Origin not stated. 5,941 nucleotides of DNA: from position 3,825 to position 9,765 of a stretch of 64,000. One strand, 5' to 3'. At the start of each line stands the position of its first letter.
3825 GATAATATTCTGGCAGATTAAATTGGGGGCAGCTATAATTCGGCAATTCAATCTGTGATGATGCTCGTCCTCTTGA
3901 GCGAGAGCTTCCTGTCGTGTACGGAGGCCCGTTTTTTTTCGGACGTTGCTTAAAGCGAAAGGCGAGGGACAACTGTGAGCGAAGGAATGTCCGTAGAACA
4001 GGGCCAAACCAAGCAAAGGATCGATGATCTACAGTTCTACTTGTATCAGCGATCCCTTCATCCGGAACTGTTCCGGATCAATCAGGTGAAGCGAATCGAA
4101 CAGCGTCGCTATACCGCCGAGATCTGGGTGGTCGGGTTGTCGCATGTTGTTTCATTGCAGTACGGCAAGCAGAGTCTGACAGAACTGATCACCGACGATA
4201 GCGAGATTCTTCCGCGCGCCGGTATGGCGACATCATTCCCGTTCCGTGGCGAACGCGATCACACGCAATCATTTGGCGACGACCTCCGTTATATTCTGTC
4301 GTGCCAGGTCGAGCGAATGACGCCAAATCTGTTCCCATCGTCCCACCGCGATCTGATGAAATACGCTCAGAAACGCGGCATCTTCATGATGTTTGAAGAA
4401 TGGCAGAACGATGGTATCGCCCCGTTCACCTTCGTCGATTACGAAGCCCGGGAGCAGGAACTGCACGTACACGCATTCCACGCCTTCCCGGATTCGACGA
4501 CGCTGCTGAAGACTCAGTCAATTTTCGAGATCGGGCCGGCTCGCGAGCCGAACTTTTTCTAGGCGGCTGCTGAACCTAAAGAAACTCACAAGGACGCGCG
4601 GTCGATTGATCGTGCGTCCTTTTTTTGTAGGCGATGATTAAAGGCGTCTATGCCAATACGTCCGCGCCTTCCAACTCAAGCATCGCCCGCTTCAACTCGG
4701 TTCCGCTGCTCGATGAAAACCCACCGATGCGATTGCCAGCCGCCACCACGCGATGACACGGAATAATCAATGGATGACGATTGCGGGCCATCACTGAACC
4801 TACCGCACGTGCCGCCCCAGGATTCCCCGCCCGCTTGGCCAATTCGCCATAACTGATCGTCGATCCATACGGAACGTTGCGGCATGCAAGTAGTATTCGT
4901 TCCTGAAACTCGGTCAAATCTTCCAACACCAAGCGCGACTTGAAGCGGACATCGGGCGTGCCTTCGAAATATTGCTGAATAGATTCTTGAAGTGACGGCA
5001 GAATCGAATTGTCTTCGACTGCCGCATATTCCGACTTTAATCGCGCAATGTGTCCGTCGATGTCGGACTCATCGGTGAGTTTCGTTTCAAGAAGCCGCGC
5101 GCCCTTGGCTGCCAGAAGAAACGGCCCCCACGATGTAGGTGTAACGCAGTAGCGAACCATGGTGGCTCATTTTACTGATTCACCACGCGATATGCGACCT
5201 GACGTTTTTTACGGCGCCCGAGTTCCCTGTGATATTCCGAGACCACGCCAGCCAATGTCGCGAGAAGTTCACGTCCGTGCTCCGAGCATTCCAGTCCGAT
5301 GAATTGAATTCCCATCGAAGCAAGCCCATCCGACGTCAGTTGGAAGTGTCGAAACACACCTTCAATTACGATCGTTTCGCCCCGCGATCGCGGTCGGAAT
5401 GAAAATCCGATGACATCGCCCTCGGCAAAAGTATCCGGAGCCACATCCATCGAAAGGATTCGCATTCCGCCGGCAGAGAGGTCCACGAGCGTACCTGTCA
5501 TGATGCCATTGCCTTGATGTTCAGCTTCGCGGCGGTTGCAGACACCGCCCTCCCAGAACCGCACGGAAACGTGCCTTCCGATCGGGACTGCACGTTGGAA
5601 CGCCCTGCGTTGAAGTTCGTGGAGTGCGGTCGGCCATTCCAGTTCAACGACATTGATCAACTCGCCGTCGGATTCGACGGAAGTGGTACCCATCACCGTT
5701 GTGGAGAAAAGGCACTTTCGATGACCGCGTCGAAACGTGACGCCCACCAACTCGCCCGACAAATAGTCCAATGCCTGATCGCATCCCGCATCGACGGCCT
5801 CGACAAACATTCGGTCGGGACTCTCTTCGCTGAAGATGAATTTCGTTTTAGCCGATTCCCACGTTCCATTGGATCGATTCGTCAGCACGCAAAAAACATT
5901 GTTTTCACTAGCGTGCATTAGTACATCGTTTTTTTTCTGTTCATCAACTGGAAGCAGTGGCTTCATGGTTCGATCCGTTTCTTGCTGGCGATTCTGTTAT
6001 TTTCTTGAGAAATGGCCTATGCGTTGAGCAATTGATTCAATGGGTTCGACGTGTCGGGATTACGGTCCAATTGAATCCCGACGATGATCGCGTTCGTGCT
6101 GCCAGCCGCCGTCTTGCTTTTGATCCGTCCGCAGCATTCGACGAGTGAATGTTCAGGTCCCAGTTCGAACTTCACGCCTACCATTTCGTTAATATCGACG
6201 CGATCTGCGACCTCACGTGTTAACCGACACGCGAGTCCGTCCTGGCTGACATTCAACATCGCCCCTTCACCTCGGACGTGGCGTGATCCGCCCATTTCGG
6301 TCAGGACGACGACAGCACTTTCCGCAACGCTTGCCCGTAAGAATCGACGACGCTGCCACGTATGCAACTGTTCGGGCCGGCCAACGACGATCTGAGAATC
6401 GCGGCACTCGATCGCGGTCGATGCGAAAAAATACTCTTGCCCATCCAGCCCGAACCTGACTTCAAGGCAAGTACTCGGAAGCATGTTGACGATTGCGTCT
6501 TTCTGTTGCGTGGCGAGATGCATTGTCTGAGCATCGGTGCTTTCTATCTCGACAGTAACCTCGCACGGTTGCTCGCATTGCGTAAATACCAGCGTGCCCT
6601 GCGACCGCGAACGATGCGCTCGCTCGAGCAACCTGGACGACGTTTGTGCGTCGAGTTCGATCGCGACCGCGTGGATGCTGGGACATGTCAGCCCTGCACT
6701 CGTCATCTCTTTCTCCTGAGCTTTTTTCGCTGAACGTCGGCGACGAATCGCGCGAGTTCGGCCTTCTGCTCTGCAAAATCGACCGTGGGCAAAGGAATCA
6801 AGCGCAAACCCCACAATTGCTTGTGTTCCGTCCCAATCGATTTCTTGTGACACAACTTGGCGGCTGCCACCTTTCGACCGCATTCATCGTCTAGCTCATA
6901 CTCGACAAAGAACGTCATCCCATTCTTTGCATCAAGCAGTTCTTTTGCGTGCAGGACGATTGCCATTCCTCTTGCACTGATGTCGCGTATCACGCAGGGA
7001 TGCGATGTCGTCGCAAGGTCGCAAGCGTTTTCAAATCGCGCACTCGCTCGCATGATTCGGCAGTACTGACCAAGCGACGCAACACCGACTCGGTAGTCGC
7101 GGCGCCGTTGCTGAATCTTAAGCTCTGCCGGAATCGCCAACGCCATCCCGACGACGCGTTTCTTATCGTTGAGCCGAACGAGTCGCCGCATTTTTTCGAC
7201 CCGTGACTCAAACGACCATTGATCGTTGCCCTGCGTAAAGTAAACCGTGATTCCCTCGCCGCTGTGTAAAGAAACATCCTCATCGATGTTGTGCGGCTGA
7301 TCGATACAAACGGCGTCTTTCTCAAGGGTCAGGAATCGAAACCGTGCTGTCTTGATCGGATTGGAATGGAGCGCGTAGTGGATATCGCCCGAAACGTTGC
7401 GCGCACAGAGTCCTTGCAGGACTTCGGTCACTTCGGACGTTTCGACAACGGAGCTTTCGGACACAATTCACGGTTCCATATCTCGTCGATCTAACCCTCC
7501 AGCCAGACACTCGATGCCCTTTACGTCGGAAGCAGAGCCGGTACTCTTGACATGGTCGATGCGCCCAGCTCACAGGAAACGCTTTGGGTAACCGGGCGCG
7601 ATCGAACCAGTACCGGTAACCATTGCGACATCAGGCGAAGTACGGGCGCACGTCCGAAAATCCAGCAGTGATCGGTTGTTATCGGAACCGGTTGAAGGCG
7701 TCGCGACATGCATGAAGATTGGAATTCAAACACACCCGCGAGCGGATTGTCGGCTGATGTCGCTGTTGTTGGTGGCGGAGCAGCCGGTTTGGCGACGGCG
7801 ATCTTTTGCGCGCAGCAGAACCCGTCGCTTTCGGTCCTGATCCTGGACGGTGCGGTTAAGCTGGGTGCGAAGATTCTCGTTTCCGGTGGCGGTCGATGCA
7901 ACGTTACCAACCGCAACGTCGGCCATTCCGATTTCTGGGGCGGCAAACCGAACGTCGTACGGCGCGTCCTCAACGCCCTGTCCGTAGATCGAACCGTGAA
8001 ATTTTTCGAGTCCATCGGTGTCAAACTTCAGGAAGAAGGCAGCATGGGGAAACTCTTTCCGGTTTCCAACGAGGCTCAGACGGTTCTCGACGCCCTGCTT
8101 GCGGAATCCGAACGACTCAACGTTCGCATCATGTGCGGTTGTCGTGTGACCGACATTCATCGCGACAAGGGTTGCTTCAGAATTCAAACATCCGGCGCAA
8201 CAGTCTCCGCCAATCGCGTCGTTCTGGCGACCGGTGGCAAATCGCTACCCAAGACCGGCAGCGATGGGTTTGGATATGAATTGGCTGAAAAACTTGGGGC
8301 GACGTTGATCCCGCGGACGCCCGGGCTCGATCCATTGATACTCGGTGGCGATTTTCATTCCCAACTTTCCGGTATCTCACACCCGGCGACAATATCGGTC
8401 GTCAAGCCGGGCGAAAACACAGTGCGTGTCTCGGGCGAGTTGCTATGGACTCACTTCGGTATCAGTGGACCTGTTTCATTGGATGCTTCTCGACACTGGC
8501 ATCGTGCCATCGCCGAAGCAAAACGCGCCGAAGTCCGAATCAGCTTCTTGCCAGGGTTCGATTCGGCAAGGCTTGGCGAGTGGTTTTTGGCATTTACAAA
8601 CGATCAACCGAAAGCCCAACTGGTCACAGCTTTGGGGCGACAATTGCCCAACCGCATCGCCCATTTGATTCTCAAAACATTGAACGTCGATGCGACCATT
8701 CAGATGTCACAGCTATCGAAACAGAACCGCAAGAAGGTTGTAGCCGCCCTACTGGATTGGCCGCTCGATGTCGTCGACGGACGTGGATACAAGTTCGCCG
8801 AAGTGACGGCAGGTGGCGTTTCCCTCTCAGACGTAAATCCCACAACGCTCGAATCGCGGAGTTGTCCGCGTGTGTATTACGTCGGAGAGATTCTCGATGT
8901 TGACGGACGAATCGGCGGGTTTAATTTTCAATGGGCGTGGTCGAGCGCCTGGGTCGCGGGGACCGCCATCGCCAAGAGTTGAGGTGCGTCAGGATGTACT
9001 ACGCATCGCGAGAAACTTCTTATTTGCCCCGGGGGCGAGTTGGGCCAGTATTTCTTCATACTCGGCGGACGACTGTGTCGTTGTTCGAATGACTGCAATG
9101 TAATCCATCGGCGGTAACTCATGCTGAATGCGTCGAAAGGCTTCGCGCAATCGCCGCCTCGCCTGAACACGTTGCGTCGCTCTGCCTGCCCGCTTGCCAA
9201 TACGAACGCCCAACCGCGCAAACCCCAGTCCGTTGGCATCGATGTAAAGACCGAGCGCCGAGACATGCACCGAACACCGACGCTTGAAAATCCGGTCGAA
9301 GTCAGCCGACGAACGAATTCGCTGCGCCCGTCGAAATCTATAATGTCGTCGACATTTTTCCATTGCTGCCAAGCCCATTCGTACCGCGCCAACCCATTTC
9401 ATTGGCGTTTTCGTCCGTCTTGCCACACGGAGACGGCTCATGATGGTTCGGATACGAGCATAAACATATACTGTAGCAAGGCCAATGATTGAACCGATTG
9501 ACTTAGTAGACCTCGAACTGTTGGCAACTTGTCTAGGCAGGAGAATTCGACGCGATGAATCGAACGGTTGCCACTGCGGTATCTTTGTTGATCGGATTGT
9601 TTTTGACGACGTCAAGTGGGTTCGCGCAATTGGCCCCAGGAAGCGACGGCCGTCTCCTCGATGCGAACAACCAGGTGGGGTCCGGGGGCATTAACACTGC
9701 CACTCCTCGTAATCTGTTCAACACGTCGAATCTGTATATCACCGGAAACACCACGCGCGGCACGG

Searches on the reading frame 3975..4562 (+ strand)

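Call 50: search_protein_families(library=pfam, proteins=[window:3975-4562:+], max_evalue=0.0001)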
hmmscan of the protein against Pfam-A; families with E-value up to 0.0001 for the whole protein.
window:3975-4562:+ (195 aa): 1 family
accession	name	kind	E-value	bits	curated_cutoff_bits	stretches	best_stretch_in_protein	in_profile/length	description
PF10936.14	DUF2617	-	2.9e-13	50.7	22.3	1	36-183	28-159/160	Protein of unknown function DUF2617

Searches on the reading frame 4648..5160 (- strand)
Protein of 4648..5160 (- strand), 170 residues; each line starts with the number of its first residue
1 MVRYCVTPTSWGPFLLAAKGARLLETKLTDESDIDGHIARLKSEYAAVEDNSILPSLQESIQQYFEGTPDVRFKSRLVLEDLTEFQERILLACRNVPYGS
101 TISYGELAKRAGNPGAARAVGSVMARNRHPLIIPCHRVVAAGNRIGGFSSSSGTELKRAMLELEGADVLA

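Call 50: search_protein_families(library=pfam, proteins=[window:4648-5160:-], max_evalue=0.0001)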
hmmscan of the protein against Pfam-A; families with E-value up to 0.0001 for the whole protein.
window:4648-5160:- (170 aa): 1 family
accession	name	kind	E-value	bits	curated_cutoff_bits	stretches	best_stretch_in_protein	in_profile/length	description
PF01035.26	DNA_binding_1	-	2.3e-30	104.7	27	1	84-166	1-81/81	6-O-methylguanine DNA methyltransferase, DNA binding domain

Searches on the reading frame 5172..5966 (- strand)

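Call 48: search_protein_families(library=pfam, proteins=[window:5172-5966:-], max_evalue=0.0001)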
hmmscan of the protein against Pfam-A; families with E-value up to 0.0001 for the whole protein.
window:5172-5966:- (264 aa): 1 family
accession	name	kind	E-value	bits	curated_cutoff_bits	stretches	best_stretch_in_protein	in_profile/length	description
PF07238.19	PilZ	-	1.8e-08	35.1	22.5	1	144-226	11-89/102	PilZ domain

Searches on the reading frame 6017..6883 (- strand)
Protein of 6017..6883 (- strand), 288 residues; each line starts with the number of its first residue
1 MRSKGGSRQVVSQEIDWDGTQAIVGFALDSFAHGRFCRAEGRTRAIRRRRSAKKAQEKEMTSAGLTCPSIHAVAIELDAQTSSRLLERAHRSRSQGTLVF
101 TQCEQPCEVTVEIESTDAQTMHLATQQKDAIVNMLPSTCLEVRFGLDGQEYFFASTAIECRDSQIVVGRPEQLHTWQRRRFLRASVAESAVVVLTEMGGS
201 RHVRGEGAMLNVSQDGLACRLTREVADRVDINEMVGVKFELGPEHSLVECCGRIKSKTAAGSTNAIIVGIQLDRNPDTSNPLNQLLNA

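Call 48: search_protein_families(library=pfam, proteins=[window:6017-6883:-], max_evalue=0.0001)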
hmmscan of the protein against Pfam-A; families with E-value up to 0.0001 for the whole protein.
window:6017-6883:- (288 aa): 1 family
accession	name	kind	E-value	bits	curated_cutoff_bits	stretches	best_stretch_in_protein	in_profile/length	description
PF07238.19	PilZ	-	6.7e-07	30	22.5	1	177-280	1-94/102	PilZ domain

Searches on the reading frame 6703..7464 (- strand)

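Call 48: search_protein_families(library=pfam, proteins=[window:6703-7464:-], max_evalue=0.0001)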
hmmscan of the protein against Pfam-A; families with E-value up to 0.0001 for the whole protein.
window:6703-7464:- (253 aa): 1 family
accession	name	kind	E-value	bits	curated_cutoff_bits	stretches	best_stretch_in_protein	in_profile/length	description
PF07238.19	PilZ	-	1.3e-05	25.9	22.5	1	119-241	1-100/102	PilZ domain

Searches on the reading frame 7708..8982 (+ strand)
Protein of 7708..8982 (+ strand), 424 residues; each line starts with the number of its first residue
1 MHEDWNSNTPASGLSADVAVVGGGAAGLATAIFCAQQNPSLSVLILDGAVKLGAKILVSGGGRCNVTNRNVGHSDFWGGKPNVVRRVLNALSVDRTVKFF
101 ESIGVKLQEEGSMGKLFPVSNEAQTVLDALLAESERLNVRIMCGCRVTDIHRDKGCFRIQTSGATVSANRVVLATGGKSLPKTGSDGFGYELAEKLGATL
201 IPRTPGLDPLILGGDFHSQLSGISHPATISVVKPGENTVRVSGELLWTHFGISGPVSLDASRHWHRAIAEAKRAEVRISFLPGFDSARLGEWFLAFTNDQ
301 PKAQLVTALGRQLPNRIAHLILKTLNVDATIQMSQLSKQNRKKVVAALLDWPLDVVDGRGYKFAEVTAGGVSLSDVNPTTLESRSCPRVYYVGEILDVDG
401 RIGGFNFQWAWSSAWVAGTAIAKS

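Call 27: search_protein_families(library=pfam, proteins=[window:7708-8982:+], max_evalue=0.001)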
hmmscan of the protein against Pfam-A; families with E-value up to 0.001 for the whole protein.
window:7708-8982:+ (424 aa): 10 families
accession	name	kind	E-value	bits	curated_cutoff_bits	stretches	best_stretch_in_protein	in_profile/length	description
PF03486.20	HI0933_like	-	2.9e-74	250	50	1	17-419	2-243/244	HI0933-like protein Rossmann domain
PF22780.1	HI0933_like_1st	-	4.8e-29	101.8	27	1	205-366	2-165/165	HI0933-like protein barrel and H2TH domain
PF01266.30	DAO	-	1.5e-12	48.2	27.9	2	125-179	150-206/353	FAD dependent oxidoreductase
PF07992.20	Pyr_redox_2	-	6e-10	39.4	26.1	1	17-179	2-111/291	Pyridine nucleotide-disulphide oxidoreductase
PF13738.12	Pyr_redox_3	-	3.1e-09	36.9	30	1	134-182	91-139/305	Pyridine nucleotide-disulphide oxidoreductase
PF00890.30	FAD_binding_2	-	5.6e-08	32.8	20.4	1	17-71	1-53/414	FAD binding domain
PF13454.12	NAD_binding_9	-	1.5e-05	25.5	21.8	0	126-176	102-153/155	FAD-NAD(P)-binding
PF12831.13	FAD_oxidored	-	1.9e-05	24.6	27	1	17-176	1-145/416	FAD dependent oxidoreductase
PF01946.23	Thi4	-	7.1e-05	22.6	26.2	1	15-57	17-58/235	Thi4 family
PF13450.12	NAD_binding_8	-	0.00016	22.3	21.9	1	20-54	1-33/68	NAD(P)-binding Rossmann-like domain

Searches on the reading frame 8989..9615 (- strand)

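Call 48: search_protein_families(library=pfam, proteins=[window:8989-9615:-], max_evalue=0.0001)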
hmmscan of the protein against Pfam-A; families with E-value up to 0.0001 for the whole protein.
window:8989-9615:- (208 aa): 1 family
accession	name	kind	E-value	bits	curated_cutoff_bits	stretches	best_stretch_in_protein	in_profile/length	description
PF00825.24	Ribonuclease_P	-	5.6e-20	71.8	22.3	1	94-194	1-102/109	Ribonuclease P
